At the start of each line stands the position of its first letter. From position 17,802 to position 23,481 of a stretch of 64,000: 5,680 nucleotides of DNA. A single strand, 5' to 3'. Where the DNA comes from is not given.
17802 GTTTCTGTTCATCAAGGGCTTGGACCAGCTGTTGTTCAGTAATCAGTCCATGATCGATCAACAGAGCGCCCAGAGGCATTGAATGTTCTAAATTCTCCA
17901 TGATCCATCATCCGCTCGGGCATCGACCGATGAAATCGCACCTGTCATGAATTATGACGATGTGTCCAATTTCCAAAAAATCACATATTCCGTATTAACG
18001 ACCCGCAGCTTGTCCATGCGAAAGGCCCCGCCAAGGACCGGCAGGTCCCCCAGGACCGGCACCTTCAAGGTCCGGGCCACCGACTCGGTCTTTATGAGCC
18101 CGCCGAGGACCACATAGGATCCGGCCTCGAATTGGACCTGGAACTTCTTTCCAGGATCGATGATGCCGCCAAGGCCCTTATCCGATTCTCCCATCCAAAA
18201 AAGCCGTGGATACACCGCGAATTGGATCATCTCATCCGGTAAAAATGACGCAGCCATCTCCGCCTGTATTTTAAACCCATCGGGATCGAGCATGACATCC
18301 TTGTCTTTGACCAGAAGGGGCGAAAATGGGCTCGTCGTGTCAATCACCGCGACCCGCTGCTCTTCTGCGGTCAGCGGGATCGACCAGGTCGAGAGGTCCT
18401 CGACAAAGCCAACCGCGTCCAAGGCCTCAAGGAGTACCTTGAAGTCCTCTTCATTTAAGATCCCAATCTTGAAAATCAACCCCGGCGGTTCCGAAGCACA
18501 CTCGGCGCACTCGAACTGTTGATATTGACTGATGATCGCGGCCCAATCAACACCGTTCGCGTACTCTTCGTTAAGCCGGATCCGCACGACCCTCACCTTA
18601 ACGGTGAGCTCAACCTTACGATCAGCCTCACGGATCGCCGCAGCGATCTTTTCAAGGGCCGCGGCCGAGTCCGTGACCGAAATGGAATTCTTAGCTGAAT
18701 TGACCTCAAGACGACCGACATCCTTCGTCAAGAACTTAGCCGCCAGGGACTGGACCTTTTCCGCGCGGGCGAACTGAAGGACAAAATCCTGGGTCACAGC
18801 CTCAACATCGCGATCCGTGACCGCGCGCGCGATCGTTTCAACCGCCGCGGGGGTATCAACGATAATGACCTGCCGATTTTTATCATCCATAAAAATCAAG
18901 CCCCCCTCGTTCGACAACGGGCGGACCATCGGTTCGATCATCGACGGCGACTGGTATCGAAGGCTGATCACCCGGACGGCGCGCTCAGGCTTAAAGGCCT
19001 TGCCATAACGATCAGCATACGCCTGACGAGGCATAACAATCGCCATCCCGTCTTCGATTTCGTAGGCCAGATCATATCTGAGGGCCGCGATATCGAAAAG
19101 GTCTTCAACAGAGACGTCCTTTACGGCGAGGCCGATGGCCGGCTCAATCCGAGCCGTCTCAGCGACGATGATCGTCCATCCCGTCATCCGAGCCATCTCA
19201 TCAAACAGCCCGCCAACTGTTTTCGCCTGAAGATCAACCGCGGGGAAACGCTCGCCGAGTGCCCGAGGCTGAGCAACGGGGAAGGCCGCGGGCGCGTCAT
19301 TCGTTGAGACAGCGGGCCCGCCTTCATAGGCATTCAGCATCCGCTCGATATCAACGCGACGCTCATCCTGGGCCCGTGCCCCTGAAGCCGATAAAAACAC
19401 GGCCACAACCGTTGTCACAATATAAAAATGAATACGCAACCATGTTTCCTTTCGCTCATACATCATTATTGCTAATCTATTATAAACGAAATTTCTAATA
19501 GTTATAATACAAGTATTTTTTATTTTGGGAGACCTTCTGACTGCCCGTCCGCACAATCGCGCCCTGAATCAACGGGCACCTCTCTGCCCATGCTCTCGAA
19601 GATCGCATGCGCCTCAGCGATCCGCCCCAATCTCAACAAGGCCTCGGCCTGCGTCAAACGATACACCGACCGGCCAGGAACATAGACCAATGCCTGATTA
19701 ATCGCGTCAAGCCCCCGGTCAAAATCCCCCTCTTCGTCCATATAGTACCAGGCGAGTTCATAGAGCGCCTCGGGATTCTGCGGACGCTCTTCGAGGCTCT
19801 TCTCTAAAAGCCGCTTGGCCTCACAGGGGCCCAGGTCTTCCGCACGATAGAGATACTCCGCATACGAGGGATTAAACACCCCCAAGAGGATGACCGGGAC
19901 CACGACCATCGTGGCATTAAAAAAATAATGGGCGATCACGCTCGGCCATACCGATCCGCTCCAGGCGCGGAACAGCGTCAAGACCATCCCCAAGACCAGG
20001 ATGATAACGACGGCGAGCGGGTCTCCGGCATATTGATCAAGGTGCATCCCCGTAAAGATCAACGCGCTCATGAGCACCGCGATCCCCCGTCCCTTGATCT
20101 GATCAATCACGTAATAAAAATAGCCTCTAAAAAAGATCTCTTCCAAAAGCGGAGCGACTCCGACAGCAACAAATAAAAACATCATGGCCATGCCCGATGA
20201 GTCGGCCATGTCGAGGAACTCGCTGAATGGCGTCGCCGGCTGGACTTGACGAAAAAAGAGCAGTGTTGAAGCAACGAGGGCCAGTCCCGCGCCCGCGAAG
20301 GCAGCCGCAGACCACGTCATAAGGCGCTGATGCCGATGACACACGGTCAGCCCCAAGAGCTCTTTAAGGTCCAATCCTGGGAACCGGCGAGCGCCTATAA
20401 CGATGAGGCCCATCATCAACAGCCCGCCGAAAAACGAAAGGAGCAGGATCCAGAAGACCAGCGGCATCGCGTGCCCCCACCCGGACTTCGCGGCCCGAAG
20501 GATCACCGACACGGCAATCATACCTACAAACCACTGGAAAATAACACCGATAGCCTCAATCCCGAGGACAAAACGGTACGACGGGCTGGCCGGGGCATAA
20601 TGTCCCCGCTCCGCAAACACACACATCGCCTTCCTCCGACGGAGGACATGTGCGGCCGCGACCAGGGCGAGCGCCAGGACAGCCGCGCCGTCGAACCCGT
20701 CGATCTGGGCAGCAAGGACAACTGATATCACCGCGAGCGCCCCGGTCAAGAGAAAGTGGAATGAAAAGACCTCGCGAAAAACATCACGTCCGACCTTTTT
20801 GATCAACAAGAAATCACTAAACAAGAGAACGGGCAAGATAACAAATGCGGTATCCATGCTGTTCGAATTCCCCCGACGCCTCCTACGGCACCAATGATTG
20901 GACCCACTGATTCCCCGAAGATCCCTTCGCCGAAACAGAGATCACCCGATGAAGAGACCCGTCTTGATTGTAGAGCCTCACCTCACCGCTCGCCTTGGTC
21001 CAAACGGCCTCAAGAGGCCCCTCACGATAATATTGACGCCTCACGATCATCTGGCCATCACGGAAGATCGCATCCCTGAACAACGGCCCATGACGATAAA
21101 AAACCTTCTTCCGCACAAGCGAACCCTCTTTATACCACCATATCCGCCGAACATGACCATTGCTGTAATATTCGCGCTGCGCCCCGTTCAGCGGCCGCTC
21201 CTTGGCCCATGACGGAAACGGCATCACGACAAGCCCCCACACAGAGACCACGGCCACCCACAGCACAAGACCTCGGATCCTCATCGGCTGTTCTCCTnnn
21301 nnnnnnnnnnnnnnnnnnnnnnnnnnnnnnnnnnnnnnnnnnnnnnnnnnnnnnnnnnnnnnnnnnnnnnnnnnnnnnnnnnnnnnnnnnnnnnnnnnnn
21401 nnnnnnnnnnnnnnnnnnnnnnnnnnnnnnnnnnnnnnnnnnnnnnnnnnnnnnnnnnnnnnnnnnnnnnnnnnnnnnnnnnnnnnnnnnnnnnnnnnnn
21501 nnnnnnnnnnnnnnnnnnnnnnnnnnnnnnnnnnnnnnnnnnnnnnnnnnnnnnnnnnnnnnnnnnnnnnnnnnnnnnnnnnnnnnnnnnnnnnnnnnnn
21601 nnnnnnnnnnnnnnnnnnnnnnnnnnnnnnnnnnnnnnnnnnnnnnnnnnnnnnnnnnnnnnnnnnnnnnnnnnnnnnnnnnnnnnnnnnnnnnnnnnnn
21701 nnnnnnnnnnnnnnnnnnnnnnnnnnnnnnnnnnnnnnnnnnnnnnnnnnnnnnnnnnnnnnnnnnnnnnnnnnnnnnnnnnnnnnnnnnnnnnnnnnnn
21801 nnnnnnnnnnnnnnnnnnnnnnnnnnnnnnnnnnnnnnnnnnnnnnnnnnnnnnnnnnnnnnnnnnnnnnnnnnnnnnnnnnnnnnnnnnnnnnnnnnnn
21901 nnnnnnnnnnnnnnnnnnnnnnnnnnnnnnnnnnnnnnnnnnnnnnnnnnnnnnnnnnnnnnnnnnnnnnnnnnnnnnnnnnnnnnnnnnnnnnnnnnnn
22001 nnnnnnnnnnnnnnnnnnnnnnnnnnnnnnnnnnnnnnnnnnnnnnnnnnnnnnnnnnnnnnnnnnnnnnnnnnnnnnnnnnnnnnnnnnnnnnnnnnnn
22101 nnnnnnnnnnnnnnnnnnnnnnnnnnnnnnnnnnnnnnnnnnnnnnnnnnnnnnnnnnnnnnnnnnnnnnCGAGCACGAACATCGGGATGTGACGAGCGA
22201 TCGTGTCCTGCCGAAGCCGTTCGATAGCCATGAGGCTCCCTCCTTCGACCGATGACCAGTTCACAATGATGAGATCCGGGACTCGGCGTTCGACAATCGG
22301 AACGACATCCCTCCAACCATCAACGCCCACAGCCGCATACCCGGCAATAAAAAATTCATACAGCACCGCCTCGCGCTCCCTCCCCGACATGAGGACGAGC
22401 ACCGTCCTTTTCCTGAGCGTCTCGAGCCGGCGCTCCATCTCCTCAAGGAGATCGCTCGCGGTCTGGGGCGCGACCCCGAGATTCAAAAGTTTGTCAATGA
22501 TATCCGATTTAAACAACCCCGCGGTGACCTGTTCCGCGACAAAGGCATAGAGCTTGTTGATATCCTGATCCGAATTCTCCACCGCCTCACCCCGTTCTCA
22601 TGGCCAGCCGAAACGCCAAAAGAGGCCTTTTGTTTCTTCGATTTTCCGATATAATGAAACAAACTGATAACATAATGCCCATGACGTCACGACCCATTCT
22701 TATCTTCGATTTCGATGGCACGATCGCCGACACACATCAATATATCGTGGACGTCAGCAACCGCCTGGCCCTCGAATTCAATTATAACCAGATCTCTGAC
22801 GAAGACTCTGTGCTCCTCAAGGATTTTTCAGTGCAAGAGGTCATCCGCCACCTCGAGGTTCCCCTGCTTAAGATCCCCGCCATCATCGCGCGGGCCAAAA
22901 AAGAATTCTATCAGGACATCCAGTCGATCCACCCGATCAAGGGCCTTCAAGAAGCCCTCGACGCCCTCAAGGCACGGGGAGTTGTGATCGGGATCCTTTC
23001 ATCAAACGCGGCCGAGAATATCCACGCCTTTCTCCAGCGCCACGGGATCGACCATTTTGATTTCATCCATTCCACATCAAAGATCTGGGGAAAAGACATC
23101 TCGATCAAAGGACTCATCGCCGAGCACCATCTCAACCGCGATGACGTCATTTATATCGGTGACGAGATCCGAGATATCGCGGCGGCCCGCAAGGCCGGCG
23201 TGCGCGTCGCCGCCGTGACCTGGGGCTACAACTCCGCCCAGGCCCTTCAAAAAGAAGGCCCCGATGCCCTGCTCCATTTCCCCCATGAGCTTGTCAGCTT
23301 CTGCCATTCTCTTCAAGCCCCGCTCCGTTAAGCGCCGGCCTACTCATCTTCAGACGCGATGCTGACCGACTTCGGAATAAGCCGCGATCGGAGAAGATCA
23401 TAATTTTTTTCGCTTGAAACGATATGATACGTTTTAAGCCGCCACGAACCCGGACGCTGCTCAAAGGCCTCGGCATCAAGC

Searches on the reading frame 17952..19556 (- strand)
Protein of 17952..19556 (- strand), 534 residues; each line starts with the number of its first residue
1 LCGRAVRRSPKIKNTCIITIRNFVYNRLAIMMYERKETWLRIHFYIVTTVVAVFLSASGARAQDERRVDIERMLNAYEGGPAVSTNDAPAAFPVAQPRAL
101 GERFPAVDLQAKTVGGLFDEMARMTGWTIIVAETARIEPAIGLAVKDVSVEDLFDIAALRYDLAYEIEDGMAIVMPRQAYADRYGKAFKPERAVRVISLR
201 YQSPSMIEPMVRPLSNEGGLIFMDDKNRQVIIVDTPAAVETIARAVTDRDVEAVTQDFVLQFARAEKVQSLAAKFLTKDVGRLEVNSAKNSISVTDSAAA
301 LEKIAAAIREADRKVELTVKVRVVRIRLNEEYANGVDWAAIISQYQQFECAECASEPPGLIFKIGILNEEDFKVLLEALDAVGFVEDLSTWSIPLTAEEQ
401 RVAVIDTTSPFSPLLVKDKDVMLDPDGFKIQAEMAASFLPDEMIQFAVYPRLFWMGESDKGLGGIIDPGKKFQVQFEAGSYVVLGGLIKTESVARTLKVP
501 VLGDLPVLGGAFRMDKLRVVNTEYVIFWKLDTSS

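Call 27: search_protein_families(library=pfam, proteins=[window:17952-19556:-])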
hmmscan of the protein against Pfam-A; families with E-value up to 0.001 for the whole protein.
window:17952-19556:- (534 aa): 2 families
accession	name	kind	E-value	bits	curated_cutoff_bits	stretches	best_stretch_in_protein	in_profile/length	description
PF03958.22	Secretin_N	-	8.4e-13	48.8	28.2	2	194-252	1-66/69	Bacterial type II/III secretion system short domain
PF00263.26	Secretin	-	4.1e-11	43.2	27.5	1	472-527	107-162/169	Bacterial type II and III secretion system protein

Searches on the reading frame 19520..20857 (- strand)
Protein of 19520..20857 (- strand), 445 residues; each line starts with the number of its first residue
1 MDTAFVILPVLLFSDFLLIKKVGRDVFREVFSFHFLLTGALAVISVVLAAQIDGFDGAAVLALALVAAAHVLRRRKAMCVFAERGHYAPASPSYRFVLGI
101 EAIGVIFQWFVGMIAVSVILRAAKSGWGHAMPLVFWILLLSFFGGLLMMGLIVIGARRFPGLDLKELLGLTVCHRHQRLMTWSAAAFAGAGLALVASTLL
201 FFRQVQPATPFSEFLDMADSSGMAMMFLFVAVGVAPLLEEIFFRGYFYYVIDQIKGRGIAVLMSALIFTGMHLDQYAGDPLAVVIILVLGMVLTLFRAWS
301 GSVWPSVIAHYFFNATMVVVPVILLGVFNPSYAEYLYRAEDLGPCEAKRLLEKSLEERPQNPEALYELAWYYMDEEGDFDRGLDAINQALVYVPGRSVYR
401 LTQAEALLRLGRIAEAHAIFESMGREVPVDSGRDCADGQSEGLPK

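Call 27: search_protein_families(library=pfam, proteins=[window:19520-20857:-])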
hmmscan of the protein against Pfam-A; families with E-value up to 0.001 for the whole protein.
window:19520-20857:- (445 aa): 5 families
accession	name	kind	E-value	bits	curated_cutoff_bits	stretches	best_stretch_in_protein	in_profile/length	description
PF02517.21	Rce1-like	-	4.1e-19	69.1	22.4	1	224-315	4-92/93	Type II CAAX prenyl endopeptidase Rce1-like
PF14559.12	TPR_19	-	1.2e-09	38.8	25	0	375-430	3-58/68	Tetratricopeptide repeat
PF13431.12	TPR_17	-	6.8e-06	26.4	24.4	1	350-381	1-31/34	Tetratricopeptide repeat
PF13432.12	TPR_16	-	9.1e-05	23.3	32.7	0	346-390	15-58/65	Tetratricopeptide repeat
PF12895.13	ANAPC3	-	0.00093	19.9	27.2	0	350-421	11-80/82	Anaphase-promoting complex, cyclosome, subunit 3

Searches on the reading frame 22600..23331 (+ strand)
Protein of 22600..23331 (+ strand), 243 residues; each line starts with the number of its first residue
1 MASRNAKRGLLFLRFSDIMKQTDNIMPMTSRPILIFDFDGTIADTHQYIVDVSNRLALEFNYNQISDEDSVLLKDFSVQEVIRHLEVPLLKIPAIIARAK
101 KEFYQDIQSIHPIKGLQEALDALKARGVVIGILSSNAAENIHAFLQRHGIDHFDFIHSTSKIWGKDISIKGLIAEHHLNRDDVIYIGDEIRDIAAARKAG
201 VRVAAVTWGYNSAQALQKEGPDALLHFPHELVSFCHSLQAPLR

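Call 64: search_protein_families(library=pfam, proteins=[window:22600-23331:+], max_evalue=0.01)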
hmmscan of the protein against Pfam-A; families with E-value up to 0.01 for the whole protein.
window:22600-23331:+ (243 aa): 7 families
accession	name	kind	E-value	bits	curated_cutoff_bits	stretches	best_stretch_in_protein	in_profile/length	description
PF13419.12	HAD_2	-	4.7e-39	134.8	23.8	1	34-206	1-178/178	Haloacid dehalogenase-like hydrolase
PF00702.32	Hydrolase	-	1.8e-17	64.8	26.4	1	34-200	4-191/191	haloacid dehalogenase-like hydrolase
PF12710.13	HAD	-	3.1e-11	44.5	27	1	35-197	2-189/189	haloacid dehalogenase-like hydrolase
PF13242.12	Hydrolase_like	-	6.8e-08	32.8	22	1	171-223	12-67/75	HAD-hyrolase-like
PF13344.12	Hydrolase_6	-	0.00093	19.6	27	0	110-200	13-99/101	Haloacid dehalogenase-like hydrolase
PF08282.18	Hydrolase_3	-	0.0012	19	20.9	0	159-204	182-227/255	haloacid dehalogenase-like hydrolase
PF06941.18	NT5C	-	0.0017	18.7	24.8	1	31-161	1-124/180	5' nucleotidase, deoxy (Pyrimidine), cytosolic type C protein (NT5C)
